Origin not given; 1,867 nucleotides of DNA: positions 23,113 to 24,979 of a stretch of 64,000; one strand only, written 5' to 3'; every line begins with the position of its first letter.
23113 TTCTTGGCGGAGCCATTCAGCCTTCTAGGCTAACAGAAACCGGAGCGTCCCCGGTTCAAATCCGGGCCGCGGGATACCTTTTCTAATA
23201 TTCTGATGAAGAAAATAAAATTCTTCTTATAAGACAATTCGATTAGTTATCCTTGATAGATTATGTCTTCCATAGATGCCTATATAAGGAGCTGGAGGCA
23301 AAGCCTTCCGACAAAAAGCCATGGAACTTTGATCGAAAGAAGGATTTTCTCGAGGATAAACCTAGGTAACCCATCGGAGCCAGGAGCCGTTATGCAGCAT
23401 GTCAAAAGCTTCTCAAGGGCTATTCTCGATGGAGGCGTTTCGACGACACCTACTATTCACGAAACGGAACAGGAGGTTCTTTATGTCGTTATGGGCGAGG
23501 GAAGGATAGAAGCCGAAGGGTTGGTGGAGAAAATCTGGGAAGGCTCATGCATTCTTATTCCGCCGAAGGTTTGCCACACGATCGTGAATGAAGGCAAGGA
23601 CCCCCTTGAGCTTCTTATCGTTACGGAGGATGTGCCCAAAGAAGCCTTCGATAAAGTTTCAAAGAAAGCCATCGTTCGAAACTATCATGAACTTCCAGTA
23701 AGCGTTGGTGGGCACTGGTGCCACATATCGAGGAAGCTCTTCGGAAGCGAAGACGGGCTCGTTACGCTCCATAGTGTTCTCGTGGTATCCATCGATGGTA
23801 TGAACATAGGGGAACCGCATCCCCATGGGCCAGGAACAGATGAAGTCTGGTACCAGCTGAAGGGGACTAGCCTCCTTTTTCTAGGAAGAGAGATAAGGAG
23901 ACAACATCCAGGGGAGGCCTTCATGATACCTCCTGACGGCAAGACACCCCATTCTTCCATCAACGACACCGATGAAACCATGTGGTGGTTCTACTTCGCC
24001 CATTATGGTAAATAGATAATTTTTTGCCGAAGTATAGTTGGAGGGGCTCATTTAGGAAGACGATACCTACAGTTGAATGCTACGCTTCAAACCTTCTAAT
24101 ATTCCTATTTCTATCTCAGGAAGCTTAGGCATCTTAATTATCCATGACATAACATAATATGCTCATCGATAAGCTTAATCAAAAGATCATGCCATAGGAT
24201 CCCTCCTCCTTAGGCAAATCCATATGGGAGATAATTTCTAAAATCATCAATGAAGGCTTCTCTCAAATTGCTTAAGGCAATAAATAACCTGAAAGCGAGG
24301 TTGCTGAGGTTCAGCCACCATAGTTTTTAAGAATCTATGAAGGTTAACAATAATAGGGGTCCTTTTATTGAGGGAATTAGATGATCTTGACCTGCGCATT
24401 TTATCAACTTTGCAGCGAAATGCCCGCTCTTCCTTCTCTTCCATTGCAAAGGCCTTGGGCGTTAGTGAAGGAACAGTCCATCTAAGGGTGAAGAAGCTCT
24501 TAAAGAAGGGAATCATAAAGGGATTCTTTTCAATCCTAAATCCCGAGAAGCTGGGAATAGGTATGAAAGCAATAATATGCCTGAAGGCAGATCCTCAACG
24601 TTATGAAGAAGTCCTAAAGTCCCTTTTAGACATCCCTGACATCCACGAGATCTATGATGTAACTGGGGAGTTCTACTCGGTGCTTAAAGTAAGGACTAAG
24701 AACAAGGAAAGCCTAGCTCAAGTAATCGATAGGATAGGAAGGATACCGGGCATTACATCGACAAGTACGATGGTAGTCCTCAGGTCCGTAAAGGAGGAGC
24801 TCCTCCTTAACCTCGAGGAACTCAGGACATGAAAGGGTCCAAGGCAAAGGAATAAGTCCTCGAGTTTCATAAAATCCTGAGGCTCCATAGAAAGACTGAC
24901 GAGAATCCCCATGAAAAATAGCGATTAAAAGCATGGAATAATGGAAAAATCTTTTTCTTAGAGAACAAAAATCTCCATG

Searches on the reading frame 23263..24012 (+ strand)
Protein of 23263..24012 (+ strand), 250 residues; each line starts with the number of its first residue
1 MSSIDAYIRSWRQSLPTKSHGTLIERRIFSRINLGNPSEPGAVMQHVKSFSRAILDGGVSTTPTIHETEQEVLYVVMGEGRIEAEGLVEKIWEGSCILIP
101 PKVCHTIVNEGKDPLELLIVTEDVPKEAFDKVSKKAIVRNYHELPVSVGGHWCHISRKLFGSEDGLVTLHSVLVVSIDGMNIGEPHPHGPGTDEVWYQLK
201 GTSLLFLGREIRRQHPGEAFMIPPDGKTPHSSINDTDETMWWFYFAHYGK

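Call 37: search_protein_families(library=pfam, proteins=[window:23263-24012:+], max_evalue=0.00001)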
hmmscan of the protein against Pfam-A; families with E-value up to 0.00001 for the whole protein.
window:23263-24012:+ (250 aa): 3 families
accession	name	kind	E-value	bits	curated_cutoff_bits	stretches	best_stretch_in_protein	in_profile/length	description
PF07883.17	Cupin_2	-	9.6e-20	70.5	27.2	1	57-120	8-69/70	Cupin domain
PF02311.25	AraC_binding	-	4.9e-08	33.2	21.1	0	60-120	15-74/135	AraC-like ligand binding domain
PF00190.28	Cupin_1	-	2.3e-06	27.7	22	0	51-122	36-114/151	Cupin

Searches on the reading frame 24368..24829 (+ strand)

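Call 37: search_protein_families(library=pfam, proteins=[window:24368-24829:+], max_evalue=0.00001)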
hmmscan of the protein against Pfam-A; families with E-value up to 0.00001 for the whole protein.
window:24368-24829:+ (154 aa): 3 families
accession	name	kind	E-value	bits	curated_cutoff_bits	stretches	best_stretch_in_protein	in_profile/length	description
PF13412.12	HTH_24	-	5.3e-17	61.6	21.9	1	4-51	1-48/48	Winged helix-turn-helix DNA-binding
PF01037.27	AsnC_trans_reg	-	6e-17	61.8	25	1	72-139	3-72/73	Lrp/AsnC ligand binding domain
PF13404.12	HTH_AsnC-type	-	3.9e-16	59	27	1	4-44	1-41/42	AsnC-type helix-turn-helix domain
